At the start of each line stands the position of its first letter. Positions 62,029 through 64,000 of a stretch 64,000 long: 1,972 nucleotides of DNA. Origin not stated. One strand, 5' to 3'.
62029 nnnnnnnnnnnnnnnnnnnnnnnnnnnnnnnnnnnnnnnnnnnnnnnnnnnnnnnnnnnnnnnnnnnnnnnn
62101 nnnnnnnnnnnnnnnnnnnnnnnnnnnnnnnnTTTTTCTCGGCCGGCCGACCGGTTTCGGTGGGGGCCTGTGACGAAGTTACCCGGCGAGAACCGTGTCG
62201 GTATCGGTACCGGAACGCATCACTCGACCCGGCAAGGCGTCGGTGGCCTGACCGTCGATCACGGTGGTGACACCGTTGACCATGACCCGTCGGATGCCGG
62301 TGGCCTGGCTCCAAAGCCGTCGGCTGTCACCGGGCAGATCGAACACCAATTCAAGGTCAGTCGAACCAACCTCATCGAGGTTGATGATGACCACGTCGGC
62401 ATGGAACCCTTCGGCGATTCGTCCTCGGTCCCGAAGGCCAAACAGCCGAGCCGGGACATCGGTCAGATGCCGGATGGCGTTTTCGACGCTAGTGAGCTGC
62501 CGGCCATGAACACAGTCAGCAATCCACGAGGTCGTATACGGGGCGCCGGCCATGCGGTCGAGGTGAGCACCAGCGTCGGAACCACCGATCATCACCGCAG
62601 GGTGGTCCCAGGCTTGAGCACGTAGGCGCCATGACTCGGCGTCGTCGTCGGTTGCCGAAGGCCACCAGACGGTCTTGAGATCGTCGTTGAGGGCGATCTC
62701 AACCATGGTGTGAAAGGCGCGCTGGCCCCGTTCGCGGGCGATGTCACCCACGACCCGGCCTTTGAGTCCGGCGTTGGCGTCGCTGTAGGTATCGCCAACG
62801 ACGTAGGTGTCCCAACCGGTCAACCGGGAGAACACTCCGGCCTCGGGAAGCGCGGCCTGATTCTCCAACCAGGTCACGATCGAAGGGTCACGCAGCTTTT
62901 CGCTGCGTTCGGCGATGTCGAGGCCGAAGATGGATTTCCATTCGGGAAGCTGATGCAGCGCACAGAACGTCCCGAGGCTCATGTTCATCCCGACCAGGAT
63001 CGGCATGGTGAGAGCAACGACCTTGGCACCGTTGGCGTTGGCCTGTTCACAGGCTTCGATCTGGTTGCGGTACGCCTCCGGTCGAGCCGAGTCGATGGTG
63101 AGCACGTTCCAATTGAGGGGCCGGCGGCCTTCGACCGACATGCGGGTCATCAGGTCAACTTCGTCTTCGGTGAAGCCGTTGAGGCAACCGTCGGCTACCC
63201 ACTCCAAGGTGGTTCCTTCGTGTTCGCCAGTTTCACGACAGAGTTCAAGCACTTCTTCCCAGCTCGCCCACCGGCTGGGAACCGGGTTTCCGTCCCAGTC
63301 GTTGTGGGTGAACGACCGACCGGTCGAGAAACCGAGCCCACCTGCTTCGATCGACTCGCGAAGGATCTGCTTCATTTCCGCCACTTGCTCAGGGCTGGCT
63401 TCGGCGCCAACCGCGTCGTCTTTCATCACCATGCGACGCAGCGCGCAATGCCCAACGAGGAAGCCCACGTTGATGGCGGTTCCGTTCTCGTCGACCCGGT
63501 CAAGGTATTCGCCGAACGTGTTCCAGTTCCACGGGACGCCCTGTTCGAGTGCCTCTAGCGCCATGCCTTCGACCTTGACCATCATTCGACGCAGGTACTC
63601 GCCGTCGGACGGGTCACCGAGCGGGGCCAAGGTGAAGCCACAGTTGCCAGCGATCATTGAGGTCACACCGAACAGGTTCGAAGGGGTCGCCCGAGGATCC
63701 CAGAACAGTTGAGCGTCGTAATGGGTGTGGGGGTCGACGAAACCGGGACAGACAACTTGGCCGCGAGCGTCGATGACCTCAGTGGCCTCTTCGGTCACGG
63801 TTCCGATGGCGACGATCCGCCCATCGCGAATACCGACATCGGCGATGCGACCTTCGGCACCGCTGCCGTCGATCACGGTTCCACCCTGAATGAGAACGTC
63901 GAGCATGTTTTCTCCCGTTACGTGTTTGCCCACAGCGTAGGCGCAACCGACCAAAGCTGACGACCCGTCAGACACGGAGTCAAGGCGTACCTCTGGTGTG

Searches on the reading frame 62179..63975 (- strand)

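Call 78: search_protein_families(library=pfam, proteins=[window:62179-63975:-], max_evalue=0.00001)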
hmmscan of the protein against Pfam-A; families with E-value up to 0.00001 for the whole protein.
window:62179-63975:- (598 aa): 2 families
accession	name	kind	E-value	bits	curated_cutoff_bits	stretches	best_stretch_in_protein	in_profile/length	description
PF07969.17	Amidohydro_3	-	1.1e-44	154.2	29.7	1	66-568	1-468/472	Amidohydrolase family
PF01979.26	Amidohydro_1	-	1.2e-08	35.1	25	0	491-568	277-342/345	Amidohydrolase family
